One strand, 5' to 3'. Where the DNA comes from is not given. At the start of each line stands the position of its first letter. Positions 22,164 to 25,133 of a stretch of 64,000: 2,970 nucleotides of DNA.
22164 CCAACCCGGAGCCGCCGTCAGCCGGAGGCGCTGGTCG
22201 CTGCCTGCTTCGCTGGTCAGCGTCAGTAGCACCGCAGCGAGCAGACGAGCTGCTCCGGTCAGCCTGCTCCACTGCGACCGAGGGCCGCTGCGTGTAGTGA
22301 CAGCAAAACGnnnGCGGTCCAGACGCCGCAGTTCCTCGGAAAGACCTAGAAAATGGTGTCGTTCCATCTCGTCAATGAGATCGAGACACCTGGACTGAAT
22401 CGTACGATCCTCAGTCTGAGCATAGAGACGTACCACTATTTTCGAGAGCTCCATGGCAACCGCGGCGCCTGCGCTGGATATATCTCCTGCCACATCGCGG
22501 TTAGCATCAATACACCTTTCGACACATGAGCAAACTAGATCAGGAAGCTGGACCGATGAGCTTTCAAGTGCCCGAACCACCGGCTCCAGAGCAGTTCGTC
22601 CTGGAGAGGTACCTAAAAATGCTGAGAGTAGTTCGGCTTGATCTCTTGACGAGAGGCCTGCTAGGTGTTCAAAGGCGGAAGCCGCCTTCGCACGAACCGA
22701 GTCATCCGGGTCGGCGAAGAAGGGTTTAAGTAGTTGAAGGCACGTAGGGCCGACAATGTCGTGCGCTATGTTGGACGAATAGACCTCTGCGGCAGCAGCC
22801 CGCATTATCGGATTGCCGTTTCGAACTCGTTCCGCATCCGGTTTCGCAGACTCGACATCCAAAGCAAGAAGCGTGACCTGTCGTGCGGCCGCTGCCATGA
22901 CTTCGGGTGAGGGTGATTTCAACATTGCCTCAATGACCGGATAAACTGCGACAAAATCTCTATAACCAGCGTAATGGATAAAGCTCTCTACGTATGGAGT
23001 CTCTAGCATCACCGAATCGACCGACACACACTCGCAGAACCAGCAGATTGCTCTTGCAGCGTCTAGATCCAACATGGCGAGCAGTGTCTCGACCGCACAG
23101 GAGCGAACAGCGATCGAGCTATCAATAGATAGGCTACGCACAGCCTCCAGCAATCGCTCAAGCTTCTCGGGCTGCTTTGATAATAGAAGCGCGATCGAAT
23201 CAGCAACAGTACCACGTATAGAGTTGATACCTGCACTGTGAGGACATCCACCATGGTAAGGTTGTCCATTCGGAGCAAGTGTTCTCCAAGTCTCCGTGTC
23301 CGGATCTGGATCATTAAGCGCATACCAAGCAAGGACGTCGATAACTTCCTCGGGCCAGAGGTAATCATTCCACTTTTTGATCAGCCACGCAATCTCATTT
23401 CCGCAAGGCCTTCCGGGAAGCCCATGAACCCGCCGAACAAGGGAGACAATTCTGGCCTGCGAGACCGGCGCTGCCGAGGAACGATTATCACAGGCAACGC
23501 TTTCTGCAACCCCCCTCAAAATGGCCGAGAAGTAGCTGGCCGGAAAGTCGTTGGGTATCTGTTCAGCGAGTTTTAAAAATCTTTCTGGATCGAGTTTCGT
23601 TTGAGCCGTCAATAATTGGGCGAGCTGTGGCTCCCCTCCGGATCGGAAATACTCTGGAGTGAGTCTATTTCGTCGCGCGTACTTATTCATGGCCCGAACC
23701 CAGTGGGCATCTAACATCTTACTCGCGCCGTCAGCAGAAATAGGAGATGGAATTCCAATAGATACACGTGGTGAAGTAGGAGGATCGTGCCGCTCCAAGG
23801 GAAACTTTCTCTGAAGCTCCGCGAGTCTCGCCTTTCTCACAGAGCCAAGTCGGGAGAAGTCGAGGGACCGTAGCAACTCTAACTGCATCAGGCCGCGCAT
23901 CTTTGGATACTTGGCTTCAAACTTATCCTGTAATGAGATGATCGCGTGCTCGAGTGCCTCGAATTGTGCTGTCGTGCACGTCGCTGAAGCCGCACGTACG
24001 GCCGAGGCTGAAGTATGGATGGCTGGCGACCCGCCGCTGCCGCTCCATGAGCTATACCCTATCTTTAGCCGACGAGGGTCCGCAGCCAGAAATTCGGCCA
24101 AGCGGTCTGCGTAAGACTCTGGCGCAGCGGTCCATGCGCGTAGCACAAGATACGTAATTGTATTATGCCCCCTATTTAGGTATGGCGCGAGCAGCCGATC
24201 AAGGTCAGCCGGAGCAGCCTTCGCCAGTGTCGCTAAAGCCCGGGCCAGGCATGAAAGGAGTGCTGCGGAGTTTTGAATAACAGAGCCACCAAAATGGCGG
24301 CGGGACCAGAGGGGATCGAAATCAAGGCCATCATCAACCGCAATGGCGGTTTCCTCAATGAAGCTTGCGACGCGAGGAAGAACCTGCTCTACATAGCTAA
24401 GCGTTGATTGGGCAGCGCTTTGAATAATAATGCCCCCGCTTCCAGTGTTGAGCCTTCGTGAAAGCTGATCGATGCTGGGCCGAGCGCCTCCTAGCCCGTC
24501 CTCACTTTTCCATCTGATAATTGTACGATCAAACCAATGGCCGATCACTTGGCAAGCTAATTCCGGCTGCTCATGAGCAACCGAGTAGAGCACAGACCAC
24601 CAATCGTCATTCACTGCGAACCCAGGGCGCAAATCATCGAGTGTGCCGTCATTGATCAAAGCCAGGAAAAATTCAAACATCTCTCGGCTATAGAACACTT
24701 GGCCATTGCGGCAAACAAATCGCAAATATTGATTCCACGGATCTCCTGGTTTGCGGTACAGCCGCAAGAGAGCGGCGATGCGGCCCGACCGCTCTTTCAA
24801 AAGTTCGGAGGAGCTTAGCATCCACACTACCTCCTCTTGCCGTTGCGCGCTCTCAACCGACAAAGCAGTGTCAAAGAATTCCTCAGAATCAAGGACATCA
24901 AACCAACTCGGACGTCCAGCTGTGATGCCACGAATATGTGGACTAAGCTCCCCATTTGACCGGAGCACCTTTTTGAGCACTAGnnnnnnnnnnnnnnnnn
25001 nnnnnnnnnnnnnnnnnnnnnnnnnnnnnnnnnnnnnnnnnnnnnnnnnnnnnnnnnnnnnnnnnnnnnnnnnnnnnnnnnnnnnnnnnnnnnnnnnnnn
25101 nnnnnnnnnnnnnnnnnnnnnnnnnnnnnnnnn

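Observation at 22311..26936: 1541-aa single-gene STAND system: Cap4/DUF4297-like nuclease + NACHT-like NTPase + long HEAT/ARM-repeat sensor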

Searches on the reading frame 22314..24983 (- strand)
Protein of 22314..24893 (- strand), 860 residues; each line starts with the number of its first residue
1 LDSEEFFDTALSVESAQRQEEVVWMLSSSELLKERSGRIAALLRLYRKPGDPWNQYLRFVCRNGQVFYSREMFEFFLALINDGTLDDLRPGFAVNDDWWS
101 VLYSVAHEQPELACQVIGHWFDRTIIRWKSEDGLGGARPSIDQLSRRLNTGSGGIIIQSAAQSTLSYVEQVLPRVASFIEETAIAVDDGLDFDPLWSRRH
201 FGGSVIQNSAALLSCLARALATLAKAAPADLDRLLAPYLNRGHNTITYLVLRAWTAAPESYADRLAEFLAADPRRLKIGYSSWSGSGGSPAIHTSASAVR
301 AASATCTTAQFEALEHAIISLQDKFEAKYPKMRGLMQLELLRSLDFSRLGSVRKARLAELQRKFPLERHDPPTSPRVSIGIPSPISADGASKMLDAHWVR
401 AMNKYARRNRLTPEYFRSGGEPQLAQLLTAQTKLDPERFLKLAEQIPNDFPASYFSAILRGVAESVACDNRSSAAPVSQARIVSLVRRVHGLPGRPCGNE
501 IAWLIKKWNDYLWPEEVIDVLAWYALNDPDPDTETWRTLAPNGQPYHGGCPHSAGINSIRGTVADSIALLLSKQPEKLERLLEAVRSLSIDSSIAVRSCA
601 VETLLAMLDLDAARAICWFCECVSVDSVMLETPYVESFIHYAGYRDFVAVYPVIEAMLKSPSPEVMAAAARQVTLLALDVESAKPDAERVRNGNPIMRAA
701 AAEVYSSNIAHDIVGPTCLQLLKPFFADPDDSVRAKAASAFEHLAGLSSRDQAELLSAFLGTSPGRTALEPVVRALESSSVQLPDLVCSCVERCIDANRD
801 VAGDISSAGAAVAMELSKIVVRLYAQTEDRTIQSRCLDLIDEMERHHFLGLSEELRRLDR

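Call 41: predict_structure(alignment_id=A3)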
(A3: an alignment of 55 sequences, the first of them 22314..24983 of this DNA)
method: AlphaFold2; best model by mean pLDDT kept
length: 890 residues; sequences in the alignment: 55
mean_pLDDT: 90.7   pTM: 0.67
mean pLDDT of the five models: 90.7, 89.9, 89.0, 88.8, 88.7
residues with pLDDT >= 90: 646; 70-90: 193; 50-70: 48; < 50: 3
segments of 3 or more residues with pLDDT < 50: none
pLDDT, mean of each block of 10 residues (from residue 1): 84 78 90 93 87 89 94 92 88 86 96 82 65 91 97 93 66 89 92 98 97 92 89 79 96 98 97 96 97 98 95 64 95 97 96 89 92 94 94 87 63 87 96 79 61 94 95 95 97 83 74 97 96 94 95 97 93 86 96 97 96 98 98 98 98 95 96 98 98 97 98 97 98 97 96 97 95 91 95 90 86 89 92 75 90 92 94 87 80
secondary structure, 60 per line:
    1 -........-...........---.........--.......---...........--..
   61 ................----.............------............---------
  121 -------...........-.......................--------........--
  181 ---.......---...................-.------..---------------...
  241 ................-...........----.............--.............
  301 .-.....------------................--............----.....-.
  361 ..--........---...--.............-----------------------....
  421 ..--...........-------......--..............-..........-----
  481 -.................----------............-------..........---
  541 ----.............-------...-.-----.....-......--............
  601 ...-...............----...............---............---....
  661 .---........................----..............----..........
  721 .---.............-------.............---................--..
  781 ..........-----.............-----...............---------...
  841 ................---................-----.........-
elements in order (helices of 4 or more, strands of 3 or more residues): H2-9 H11-21 H25-33 H36-42 H46-56 H59-76 H81-93 H100-111 H128-138 H140-162 H171-178 H184-190 H194-212 H238-256 H258-268 H274-285 H288-301 H303-307 H320-335 H338-349 H354-358 H365-372 H381-393 H417-422 H425-435 H443-448 H451-464 H466-475 H482-498 H509-520 H528-537 H545-557 H576-579 H581-586 H589-603 H605-619 H624-638 H642-653 H657-661 H665-688 H693-706 H711-721 H725-737 H745-757 H761-776 H779-790 H796-808 H814-828 H838-856 H860-875 H881-889

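Call 45: fold_search(model_id=the predicted structure, library=pdb)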
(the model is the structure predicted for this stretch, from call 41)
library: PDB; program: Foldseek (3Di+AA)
matches with E <= 10: 1250; with E <= 0.001: 141
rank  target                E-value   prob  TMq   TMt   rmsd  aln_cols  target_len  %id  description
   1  8r23_A                1.1e-06  1.00  0.25  0.29  18.8       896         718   14  INTS9-INTS11-BRAT1 complex (released 2024-07-31)
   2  6xu2_A                5.3e-06  1.00  0.23  0.20  27.8      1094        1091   10  Human karyopherin RanBP5 (isoform-3) (released 2020-04-22)
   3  7z8t_D                1.1e-05  1.00  0.26  0.22  23.8       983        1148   10  CAND1-SCF-SKP2 CAND1 engaged SCF rocked (released 2023-04-19)
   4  6tc0_C                1.3e-05  1.00  0.20  0.19  27.4      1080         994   12  Crystal structure of MMS19-CIAO1-CIAO2B CIA targeting complex (released 2020-07-29)
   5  9n74_SP               1.7e-05  1.00  0.28  0.15  19.0      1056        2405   11  SSU processome maturation and disassembly, State H (released 2025-10-29)
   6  3w3v                  1.7e-05  1.00  0.21  0.19  26.5      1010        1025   12  Crystal structure of Kap121p mutant D353K/E396K/D438K (released 2013-04-10)
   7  3w3t                  1.7e-05  1.00  0.21  0.19  26.1      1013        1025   12  Crystal structure of Kap121p (released 2013-04-10)
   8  7z8r_D                1.8e-05  1.00  0.23  0.18  23.6      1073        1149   11  CAND1-CUL1-RBX1 (released 2023-04-19)
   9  9f44_A                1.9e-05  1.00  0.26  0.13  23.6      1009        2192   12  cryo-EM structure of LST2 TOS peptide bound to human mTOR complex 1 (released 2024-08-14)
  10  7evn_C                2.0e-05  1.00  0.22  0.24  19.0       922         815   11  The cryo-EM structure of the DDX42-SF3b complex (released 2022-08-03)
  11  4zj7_A                3.1e-05  1.00  0.23  0.20  26.2      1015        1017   12  Crystal structure of the karyopherin Kap121p bound to the extreme C-terminus of the protein phosphatase Cdc14p (released 2015-06-03)
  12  5h2v_A                3.2e-05  1.00  0.22  0.20  28.6      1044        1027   12  Crystal structure of the karyopherin Kap121p bound to the SUMO protease Ulp1p (released 2016-12-14)
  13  8uib_T                3.7e-05  1.00  0.25  0.30  18.2       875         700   14  Structure of the human INTS9-INTS11-BRAT1 complex (released 2024-08-21)
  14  5o9z_v                4.5e-05  1.00  0.31  0.33  16.1       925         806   10  Cryo-EM structure of a pre-catalytic human spliceosome primed for activation (B complex) (released 2017-08-16)
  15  5oqq_A                4.5e-05  1.00  0.23  0.25  23.8       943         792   11  Crystal structure of the S. cerevisiae condensin Ycg1-Brn1 subcomplex (released 2017-10-18)
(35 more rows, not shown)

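Call 66: search_protein_representatives(protein=window:22314-24893:-)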
Query: 860 residues. Proteins with E-value up to 0.001 (for the whole library): 1908; up to 1e-10: 1416; up to 1e-30: 697. The best 150 are listed.
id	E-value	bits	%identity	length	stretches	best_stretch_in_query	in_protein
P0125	1.7e-281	952.8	54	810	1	52-860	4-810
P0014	1.9e-281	952.7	52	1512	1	1-860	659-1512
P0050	3.9e-249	845.8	48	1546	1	1-860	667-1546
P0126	2.7e-242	823.2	49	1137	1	1-860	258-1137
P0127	3.3e-233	793.1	48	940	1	1-860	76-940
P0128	2.2e-194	664.7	63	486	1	381-860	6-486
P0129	3.6e-189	647.5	41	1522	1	2-860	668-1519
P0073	1.7e-185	635.4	41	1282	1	1-860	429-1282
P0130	7.0e-178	610.1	50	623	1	235-860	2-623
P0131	5.0e-168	577.5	36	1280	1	1-860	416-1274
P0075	9.4e-160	550.2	54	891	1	1-492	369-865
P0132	4.7e-157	541.2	38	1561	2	2-659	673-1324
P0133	3.7e-145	501.9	47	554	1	314-860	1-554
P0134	2.9e-142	492.3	37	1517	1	11-860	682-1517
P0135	6.4e-142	491.2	36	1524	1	16-860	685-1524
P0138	2.6e-137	475.9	35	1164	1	21-860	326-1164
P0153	1.3e-113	397.5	31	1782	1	19-860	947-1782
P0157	8.8e-112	391.5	33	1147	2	30-860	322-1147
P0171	3.3e-107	376.3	32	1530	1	20-859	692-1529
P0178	1.0e-105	371.4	37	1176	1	19-860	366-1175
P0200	4.4e-97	342.9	30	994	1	6-853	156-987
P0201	1.2e-96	341.4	30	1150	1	15-846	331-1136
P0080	3.6e-90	320.0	30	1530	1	11-859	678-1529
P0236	1.0e-87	311.9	30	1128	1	16-860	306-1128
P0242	5.7e-87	309.4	30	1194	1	8-856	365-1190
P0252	4.0e-84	300.0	30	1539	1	2-847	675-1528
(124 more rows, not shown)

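Call 67: search_protein_families(library=pfam, proteins=[P0138, P0157, P0178, P0201, P0236, P0242, P0153, P0200], max_evalue=0.001)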
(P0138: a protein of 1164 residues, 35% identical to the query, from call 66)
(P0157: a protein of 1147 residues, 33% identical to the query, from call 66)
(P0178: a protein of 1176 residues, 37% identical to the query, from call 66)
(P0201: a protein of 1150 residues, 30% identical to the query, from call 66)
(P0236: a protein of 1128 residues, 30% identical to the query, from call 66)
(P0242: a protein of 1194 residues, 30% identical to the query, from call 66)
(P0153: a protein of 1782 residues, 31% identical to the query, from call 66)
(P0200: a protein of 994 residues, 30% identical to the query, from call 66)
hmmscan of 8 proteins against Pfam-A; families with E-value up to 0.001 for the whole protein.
P0138 (1164 aa): 0 families

P0157 (1147 aa): 1 family
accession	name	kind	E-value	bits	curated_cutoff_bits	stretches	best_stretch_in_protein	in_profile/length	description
PF02985.28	HEAT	-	1.3e-06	28.6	23.5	0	866-892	1-27/31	HEAT repeat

P0178 (1176 aa): 0 families

P0201 (1150 aa): 1 family
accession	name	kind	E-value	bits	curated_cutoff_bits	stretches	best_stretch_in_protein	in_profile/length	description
PF02985.28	HEAT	-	9.2e-06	25.9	23.5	0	1010-1032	3-25/31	HEAT repeat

P0236 (1128 aa): 2 families
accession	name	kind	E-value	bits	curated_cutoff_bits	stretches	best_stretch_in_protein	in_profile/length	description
PF02985.28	HEAT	-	8.1e-05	23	23.5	0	990-1012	5-27/31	HEAT repeat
PF13646.12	HEAT_2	-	0.00081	20.1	27.7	0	915-966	29-78/88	HEAT repeats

P0242 (1194 aa): 3 families
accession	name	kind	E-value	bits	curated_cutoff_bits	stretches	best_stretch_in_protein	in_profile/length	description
PF13646.12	HEAT_2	-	2.9e-07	31.1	27.7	0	892-961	15-75/88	HEAT repeats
PF13513.12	HEAT_EZ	-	2.8e-06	28.2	27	0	892-938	2-52/55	HEAT-like repeat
PF02985.28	HEAT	-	9.8e-06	25.8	23.5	0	1057-1078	6-27/31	HEAT repeat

P0153 (1782 aa): 3 families
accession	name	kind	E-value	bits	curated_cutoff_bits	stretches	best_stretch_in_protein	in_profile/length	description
PF25199.1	nSTAND_NTPase5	-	9.6e-05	22.7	34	1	526-629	15-109/145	Novel STAND NTPase 5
PF13271.11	DUF4062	-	9.8e-05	22.9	24.7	1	322-390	1-68/82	Domain of unknown function (DUF4062)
PF13191.12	AAA_16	-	0.0006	20.8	32.6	0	539-602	15-85/167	AAA ATPase domain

P0200 (994 aa): 2 families
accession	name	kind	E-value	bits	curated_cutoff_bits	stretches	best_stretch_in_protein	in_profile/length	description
PF02985.28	HEAT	-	6.6e-06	26.3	23.5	0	855-878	4-27/31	HEAT repeat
PF13513.12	HEAT_EZ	-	0.0004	21.3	27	0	830-876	2-53/55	HEAT-like repeat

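Call 73: search_protein_families(library=padloc, proteins=[P0153], max_evalue=0.01)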
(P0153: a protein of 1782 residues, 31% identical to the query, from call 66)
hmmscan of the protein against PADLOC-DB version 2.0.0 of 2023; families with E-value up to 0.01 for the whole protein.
P0153 (1782 aa): 2 families
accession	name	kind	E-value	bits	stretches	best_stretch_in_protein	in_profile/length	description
PDLC04700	PDC-M54A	-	2.8e-07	25.9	1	545-843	314-639/1657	-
PDLC04701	PDC-M54A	-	0.00025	16.9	1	1474-1540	775-841/1144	-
